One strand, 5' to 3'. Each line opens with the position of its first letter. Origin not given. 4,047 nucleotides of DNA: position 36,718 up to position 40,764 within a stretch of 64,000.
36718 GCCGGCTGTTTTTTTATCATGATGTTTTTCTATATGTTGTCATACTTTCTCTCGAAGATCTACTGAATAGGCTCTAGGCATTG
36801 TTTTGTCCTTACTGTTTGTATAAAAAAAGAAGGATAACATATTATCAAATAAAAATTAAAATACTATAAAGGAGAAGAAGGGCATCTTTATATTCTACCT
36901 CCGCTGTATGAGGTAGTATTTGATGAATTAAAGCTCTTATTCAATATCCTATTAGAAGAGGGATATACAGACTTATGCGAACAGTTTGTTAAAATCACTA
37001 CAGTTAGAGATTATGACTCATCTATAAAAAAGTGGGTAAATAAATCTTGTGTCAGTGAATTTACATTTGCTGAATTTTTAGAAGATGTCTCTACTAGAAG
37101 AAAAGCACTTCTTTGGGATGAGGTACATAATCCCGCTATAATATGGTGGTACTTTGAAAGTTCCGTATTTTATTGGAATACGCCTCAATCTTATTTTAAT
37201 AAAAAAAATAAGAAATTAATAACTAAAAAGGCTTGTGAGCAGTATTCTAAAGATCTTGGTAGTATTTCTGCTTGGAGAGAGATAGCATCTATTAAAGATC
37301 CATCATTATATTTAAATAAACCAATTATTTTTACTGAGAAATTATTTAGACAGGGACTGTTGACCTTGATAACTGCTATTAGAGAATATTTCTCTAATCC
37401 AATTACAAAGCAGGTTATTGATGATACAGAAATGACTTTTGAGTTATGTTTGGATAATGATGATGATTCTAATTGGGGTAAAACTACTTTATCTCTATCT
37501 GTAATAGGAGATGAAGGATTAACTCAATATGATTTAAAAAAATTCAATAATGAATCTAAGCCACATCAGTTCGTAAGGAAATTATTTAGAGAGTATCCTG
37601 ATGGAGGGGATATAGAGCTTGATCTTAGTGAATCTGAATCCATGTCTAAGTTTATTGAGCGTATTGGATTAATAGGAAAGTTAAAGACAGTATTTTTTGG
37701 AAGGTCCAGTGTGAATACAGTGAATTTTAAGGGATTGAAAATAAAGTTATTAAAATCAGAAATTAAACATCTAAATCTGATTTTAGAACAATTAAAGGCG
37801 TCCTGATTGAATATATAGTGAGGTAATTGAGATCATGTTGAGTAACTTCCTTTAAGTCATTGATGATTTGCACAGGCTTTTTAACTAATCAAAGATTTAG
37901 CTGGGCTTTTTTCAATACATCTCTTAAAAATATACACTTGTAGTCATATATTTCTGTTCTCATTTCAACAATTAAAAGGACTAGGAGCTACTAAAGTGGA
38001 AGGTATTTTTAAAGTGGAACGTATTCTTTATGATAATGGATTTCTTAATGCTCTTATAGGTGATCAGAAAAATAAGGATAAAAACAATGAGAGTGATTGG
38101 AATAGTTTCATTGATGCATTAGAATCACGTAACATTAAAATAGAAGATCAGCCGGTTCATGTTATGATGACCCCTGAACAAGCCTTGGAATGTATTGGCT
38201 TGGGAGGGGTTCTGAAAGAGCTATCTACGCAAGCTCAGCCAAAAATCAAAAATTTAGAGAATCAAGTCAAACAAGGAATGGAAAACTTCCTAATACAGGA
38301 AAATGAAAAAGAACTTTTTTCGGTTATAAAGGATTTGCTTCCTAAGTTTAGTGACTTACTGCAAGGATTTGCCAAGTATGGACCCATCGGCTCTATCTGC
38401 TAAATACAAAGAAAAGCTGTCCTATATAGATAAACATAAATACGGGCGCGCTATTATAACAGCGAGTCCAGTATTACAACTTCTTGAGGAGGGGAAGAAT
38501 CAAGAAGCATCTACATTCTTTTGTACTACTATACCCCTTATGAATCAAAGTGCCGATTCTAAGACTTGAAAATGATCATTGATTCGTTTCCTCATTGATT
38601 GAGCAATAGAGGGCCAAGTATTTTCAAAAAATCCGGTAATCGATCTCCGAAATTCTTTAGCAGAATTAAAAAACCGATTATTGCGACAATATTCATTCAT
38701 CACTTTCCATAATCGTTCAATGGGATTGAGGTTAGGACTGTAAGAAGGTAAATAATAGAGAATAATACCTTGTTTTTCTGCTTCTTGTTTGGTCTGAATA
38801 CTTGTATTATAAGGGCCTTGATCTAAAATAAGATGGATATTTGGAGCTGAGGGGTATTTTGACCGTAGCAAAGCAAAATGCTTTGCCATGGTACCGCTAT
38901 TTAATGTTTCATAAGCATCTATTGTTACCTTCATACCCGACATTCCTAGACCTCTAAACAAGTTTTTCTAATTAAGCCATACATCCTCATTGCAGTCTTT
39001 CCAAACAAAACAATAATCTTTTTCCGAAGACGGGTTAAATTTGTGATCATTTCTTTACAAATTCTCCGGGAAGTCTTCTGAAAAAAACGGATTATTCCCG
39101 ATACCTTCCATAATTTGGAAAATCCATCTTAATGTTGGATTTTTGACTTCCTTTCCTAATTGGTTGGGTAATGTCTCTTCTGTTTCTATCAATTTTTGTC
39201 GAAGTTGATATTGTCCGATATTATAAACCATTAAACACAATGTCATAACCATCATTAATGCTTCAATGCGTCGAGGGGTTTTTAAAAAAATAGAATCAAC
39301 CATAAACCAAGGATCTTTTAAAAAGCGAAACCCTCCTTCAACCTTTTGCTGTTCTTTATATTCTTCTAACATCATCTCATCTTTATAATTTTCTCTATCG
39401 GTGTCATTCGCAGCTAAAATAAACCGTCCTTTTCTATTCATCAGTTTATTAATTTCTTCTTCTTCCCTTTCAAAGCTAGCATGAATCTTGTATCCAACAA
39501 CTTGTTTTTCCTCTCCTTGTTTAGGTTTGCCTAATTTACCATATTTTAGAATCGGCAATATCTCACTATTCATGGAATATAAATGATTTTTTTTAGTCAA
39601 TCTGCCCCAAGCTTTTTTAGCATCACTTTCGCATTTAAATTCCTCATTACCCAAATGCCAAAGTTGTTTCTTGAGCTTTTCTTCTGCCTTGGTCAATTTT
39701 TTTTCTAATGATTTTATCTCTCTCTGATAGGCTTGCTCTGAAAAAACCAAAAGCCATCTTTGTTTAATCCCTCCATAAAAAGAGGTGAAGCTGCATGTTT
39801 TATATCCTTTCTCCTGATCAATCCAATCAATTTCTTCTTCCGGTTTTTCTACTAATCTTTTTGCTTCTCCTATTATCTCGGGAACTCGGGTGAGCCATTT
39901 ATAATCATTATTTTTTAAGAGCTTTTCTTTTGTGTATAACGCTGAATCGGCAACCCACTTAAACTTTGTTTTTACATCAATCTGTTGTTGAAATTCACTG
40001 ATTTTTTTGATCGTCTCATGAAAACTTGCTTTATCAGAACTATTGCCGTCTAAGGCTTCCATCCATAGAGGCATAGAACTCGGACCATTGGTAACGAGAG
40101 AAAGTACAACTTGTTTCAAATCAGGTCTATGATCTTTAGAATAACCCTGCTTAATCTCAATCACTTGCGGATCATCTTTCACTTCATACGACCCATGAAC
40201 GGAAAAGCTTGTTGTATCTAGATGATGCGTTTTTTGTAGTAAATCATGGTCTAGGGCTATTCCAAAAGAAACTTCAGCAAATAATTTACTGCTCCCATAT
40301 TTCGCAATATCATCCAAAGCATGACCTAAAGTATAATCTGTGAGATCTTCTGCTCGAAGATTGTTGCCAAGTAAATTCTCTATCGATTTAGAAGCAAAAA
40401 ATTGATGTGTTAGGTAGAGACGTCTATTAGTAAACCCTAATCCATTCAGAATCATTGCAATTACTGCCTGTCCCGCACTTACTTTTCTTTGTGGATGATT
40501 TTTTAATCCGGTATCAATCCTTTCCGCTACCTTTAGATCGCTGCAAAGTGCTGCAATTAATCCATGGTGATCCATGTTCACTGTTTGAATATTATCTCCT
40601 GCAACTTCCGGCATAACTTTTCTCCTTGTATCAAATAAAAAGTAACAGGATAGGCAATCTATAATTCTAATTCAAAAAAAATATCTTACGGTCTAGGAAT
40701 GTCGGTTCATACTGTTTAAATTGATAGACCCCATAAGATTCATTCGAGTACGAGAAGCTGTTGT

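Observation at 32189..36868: IS630-bracketed composite transposon that duplicated the PPR-Smr gene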

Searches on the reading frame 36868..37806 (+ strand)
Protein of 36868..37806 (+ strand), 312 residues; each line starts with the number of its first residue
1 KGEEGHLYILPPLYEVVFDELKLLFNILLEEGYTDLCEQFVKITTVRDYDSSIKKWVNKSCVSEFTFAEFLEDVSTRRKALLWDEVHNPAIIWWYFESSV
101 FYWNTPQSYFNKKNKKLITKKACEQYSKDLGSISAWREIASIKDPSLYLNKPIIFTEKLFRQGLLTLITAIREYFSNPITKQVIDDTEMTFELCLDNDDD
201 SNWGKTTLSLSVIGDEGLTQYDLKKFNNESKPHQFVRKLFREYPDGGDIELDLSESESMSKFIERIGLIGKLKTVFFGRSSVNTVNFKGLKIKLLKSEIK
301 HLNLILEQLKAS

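Call 18: search_protein_families(library=pfam, proteins=[window:36868-37806:+], max_evalue=0.01)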
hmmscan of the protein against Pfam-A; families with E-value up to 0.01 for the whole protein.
window:36868-37806:+ (312 aa): 0 families

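Call 22: find_homologous_proteins(query=window:36868-37806:+)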
Query window:36868-37806:+ (312 aa): 1 proteins with E <= 0.001 among 1602 candidates.
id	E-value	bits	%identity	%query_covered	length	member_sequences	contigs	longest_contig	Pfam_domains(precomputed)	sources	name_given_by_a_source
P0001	3.5e-115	403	59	96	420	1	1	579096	-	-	-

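Call 52: search_protein_families(library=pfam, proteins=[P0001], max_evalue=1)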
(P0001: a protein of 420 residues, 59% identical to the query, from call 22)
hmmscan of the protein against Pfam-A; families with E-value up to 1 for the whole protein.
P0001 (420 aa): 0 families

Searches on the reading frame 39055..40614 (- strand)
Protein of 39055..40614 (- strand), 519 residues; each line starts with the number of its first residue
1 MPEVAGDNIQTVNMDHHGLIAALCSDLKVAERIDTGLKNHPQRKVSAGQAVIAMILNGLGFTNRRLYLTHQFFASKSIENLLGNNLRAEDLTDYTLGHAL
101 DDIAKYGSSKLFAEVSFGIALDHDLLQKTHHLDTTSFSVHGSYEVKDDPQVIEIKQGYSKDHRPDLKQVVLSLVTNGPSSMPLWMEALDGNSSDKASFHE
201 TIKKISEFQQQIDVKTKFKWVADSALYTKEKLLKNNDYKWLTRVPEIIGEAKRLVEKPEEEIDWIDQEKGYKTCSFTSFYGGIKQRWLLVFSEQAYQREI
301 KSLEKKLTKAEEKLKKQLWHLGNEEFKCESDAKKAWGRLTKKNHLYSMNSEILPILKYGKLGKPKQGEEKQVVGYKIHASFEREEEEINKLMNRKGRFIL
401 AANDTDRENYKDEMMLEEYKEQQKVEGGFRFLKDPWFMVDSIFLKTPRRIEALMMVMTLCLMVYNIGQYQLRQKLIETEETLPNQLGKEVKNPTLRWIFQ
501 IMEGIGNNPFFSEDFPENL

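Call 18: search_protein_families(library=pfam, proteins=[window:39055-40614:-], max_evalue=0.01)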
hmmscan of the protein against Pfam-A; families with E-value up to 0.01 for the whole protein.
window:39055-40614:- (519 aa): 2 families
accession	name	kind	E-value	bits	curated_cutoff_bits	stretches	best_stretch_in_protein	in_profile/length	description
PF14104.11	DUF4277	-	3.1e-34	118.1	25.4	1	10-116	2-108/109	Domain of unknown function (DUF4277)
PF01609.27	DDE_Tnp_1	-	5.2e-06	26.8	23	1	132-462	9-199/200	Transposase DDE domain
